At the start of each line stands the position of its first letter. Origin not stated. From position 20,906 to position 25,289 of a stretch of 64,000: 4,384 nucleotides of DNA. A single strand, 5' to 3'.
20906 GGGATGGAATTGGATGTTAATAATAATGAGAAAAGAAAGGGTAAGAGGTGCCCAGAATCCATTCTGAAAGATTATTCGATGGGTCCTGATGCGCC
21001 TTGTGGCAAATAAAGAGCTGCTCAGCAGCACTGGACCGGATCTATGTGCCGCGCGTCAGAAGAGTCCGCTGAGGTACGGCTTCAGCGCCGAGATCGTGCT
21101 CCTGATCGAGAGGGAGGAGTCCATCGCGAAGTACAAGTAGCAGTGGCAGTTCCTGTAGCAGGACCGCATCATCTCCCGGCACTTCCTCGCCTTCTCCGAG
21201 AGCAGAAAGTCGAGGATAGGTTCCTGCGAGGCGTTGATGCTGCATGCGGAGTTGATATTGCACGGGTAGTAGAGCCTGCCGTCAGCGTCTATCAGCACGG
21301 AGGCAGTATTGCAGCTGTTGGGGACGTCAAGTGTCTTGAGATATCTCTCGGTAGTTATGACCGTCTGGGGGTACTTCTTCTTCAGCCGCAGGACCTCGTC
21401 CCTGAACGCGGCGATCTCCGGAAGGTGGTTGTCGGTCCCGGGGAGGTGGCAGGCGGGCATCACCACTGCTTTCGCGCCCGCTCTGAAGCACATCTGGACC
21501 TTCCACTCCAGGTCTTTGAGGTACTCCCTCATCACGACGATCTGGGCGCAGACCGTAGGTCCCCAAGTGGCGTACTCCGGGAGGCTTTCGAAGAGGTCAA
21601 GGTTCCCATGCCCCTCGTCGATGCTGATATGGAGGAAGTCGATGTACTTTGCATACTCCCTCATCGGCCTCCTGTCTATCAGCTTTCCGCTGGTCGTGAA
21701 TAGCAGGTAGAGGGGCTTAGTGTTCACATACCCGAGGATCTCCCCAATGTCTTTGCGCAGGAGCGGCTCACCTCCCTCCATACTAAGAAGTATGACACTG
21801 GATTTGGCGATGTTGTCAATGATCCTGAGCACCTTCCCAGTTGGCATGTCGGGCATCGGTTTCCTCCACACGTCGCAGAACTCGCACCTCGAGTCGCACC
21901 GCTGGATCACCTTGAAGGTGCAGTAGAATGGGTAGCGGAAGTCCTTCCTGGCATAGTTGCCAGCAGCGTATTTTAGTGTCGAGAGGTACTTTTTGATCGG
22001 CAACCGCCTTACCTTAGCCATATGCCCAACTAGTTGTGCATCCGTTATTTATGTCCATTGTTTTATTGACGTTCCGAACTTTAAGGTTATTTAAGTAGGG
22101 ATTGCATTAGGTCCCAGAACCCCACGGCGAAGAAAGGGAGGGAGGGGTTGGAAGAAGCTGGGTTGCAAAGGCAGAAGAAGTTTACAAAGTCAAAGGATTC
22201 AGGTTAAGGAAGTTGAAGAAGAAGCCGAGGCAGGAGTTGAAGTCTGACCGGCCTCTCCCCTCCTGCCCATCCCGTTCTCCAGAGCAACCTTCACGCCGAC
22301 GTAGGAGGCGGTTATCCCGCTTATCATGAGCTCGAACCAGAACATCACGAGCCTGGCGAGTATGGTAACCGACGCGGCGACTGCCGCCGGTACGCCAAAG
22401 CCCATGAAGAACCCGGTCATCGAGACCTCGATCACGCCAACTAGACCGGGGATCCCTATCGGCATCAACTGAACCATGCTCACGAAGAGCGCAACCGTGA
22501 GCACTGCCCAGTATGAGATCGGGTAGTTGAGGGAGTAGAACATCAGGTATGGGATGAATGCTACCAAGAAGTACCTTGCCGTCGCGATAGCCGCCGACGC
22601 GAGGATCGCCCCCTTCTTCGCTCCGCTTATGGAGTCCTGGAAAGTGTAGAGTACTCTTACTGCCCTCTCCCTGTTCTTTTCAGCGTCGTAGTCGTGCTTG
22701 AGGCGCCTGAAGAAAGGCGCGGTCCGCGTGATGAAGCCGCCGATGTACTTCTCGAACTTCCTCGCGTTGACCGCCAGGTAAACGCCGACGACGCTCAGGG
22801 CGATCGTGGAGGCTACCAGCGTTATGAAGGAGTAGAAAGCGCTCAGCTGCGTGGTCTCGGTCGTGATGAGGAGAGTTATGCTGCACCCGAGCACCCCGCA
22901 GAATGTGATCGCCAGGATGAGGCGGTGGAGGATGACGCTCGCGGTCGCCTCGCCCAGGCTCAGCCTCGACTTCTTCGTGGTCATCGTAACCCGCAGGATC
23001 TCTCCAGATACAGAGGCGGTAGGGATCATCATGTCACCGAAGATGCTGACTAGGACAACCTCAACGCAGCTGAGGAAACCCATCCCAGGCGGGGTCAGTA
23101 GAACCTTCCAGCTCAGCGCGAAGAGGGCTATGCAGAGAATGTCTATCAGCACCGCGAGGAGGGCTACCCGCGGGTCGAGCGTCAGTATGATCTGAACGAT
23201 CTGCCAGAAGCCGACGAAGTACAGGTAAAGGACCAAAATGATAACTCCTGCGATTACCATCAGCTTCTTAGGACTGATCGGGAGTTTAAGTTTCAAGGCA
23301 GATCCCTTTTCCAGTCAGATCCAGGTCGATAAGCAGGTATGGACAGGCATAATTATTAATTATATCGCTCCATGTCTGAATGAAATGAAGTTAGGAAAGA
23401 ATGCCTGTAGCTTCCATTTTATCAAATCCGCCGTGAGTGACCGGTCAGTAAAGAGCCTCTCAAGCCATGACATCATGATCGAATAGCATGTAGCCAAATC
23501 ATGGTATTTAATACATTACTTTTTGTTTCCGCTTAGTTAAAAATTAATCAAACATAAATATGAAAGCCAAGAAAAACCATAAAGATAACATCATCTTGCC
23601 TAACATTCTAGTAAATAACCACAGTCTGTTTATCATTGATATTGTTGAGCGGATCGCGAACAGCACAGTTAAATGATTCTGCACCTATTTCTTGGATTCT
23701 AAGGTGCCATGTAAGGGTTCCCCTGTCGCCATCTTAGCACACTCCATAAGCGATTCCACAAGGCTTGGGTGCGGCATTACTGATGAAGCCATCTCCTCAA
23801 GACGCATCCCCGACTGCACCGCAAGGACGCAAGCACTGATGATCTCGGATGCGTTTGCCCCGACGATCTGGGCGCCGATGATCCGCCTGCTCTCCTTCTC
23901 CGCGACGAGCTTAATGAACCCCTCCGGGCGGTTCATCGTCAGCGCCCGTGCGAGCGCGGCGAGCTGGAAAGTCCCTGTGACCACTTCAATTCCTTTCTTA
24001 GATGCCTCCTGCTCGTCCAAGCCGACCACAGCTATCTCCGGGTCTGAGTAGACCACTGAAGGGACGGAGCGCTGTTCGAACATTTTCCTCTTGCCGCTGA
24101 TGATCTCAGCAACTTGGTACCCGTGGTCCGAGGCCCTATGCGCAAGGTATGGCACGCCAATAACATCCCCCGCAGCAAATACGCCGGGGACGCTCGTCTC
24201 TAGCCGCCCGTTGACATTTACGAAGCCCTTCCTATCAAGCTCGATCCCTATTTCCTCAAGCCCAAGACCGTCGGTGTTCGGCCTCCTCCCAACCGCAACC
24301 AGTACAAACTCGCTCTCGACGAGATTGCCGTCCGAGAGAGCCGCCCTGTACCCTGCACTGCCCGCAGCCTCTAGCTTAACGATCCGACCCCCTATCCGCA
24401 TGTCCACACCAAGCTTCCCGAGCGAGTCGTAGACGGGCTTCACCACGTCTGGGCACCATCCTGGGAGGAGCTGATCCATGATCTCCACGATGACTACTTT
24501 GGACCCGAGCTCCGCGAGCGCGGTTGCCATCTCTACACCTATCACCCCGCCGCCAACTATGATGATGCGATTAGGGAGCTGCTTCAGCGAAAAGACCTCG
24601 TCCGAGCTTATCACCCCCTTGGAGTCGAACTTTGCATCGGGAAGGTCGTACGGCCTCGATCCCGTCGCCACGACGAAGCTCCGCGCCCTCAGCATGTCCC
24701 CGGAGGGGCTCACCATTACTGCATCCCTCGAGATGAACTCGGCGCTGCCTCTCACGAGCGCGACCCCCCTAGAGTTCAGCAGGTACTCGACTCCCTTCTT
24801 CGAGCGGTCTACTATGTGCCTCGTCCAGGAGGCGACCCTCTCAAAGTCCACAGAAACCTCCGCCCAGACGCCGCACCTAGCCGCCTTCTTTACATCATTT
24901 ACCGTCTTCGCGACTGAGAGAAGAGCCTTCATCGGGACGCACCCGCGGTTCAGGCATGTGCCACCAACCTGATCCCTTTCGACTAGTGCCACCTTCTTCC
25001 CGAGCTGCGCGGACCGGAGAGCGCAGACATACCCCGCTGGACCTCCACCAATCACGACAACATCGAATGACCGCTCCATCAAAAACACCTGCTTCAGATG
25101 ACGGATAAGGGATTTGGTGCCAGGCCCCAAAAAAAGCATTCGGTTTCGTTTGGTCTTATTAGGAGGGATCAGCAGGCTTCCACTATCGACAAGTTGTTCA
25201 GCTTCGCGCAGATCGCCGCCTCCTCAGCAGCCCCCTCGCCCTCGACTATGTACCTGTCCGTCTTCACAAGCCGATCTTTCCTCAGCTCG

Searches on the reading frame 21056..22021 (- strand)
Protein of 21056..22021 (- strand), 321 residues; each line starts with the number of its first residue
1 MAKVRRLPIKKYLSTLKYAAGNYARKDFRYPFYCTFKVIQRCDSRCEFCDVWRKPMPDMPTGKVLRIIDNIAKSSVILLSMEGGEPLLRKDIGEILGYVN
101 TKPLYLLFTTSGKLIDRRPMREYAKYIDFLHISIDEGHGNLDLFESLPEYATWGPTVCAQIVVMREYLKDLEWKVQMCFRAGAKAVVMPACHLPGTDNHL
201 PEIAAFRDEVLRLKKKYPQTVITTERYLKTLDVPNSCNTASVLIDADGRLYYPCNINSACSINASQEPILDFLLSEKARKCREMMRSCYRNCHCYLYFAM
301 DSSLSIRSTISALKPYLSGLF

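Call 5: search_protein_families(library=pfam, proteins=[window:21056-22021:-], max_evalue=0.01)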
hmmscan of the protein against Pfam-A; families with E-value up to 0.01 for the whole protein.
window:21056-22021:- (321 aa): 1 family
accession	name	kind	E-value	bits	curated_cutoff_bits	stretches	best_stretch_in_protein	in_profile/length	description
PF04055.27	Radical_SAM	-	1.1e-12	48.9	29.5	1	38-138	3-113/166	Radical SAM superfamily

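Call 77: search_protein_families(library=ncbifam, proteins=[window:21056-22021:-], max_evalue=0.001)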
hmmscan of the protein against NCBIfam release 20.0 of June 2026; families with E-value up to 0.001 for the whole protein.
window:21056-22021:- (321 aa): 31 families (the best 25 are shown)
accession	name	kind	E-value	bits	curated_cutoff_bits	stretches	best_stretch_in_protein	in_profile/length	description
TIGR03961.1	rSAM_PTO1314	hypoth_equivalog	5.3e-17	62.1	306.05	1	29-138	20-128/332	PTO1314 family radical SAM protein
TIGR04051.1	rSAM_NirJ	equivalog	1.1e-09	37.8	515.45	1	36-140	6-114/354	heme d1 biosynthesis radical SAM protein NirJ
NF038283.1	viperin_w_prok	equivalog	1.4e-09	37.6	180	1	36-136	6-116/281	viperin family antiviral radical SAM protein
TIGR04546.1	rSAM_ahbC_deAc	equivalog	1.5e-09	37.2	650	1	36-146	43-157/390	12,18-didecarboxysiroheme deacetylase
TIGR04054.1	rSAM_NirJ1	equivalog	2.4e-09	36.3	650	1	35-144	39-152/387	putative heme d1 biosynthesis radical SAM protein NirJ1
TIGR04317.1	W_rSAM_matur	equivalog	2.8e-09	36.6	380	1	38-218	10-211/349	tungsten cofactor oxidoreductase radical SAM maturase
TIGR04055.1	rSAM_NirJ2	equivalog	1.2e-08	34.9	500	1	38-122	6-92/326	putative heme d1 biosynthesis radical SAM protein NirJ2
TIGR03962.1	mycofact_rSAM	equivalog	1.3e-08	34.4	265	1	28-135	8-118/339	mycofactocin radical SAM maturase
TIGR02109.1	PQQ_syn_pqqE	equivalog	6.3e-08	31.9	381.35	1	31-136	6-115/358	pyrroloquinoline quinone biosynthesis protein PqqE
TIGR04545.1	rSAM_ahbD_hemeb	equivalog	8.8e-08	32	500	1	36-137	4-109/339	heme b synthase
NF045574.1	sacti_mat_StsB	exception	9.7e-08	31.3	625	1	34-137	98-204/466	StsB family radical SAM/SPASM domain sactipeptide maturase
NF050035.1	rSAM_WgK_link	exception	1.3e-07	31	650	1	25-136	2-118/367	radical SAM/SPASM peptide maturase WgkB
TIGR04250.1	SCM_rSAM_ScmE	equivalog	2.5e-07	29.9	400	1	37-118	8-92/358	SynChlorMet cassette radical SAM/SPASM protein ScmE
TIGR02668.1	moaA_archaeal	equivalog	3.7e-07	29.4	325.25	1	37-118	15-100/303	GTP 3',8-cyclase MoaA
TIGR02666.1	moaA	equivalog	3.7e-07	29.4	284.05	1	38-135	16-123/336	GTP 3',8-cyclase MoaA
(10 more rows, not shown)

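Call 90: find_encoding_contigs(protein=window:21056-22021:-, flank=4000, max_places=10)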
Protein window:21056-22021:- (321 aa): no gene with exactly this product is on record in the collection.

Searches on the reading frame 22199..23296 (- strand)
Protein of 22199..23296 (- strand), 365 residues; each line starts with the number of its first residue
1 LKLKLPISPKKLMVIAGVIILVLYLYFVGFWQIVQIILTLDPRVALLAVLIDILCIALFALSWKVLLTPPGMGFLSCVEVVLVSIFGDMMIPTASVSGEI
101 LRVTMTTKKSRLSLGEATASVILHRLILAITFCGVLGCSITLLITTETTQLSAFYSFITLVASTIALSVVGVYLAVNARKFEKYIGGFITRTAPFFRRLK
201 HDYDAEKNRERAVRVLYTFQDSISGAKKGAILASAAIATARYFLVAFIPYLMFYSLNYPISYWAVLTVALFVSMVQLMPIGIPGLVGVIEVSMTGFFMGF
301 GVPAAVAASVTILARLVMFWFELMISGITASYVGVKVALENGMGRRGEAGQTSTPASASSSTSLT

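Call 5: search_protein_families(library=pfam, proteins=[window:22199-23296:-], max_evalue=0.01)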
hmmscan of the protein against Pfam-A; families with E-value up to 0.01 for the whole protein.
window:22199-23296:- (365 aa): 1 family
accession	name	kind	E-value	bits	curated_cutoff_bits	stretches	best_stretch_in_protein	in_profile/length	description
PF03706.18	LPG_synthase_TM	-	7.5e-36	124.6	33.4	1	14-323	1-299/302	Lysylphosphatidylglycerol synthase TM region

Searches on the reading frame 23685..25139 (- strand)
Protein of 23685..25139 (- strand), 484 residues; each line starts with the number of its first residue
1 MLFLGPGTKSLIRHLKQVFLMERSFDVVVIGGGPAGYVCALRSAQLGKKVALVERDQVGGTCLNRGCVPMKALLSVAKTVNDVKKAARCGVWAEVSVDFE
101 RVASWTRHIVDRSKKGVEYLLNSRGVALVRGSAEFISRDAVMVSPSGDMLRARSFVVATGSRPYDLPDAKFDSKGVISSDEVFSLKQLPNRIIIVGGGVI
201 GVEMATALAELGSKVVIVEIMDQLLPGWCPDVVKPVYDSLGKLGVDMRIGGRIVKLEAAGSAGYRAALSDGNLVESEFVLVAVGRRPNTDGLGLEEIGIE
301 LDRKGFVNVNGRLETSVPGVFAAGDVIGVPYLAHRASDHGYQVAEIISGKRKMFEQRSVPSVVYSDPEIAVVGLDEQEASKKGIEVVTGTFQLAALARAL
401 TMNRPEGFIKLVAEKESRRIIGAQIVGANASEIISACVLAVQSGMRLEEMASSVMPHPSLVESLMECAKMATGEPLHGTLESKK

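Call 5: search_protein_families(library=pfam, proteins=[window:23685-25139:-], max_evalue=0.01)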
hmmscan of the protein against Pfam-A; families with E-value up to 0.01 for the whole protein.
window:23685-25139:- (484 aa): 21 families
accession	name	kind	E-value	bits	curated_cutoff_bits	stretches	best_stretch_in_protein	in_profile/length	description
PF07992.20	Pyr_redox_2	-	2.6e-69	234.3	26.1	1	25-340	1-291/291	Pyridine nucleotide-disulphide oxidoreductase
PF02852.28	Pyr_redox_dim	-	2e-34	118.5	25.3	1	359-466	1-108/110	Pyridine nucleotide-disulphide oxidoreductase, dimerisation domain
PF00070.33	Pyr_redox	-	6.3e-21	75.1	22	2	191-261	1-71/82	Pyridine nucleotide-disulphide oxidoreductase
PF01134.28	GIDA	-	1.6e-15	57.6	22.1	1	26-161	1-150/391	Glucose inhibited division protein A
PF13738.12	Pyr_redox_3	-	2.9e-13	50.2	30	1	142-324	115-305/305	Pyridine nucleotide-disulphide oxidoreductase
PF00890.30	FAD_binding_2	-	4.9e-12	46.2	20.4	1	26-155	1-127/414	FAD binding domain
PF12831.13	FAD_oxidored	-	4.7e-11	43.1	27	1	26-129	1-115/416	FAD dependent oxidoreductase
PF03486.20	HI0933_like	-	1.9e-10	41.1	50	1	26-57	2-33/244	HI0933-like protein Rossmann domain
PF01266.30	DAO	-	3e-09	37.3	27.9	1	26-61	1-38/353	FAD dependent oxidoreductase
PF13450.12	NAD_binding_8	-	1.2e-06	29.2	21.9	1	29-63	1-36/68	NAD(P)-binding Rossmann-like domain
PF01494.25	FAD_binding_3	-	2.3e-06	27.5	22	1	25-57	2-34/349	FAD binding domain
PF05834.18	Lycopene_cycl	-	4e-05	23.3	23.4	1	26-160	1-140/380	Lycopene cyclase protein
PF01262.27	AlaDh_PNT_C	-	4.4e-05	23.5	23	0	189-221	28-60/214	Alanine dehydrogenase/PNT, C-terminal domain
PF01946.23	Thi4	-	6e-05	22.8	26.2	1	12-60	5-54/235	Thi4 family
PF03721.20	UDPG_MGDP_dh_N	-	7.9e-05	22.7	27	0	191-223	2-34/187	UDP-glucose/GDP-mannose dehydrogenase family, NAD binding domain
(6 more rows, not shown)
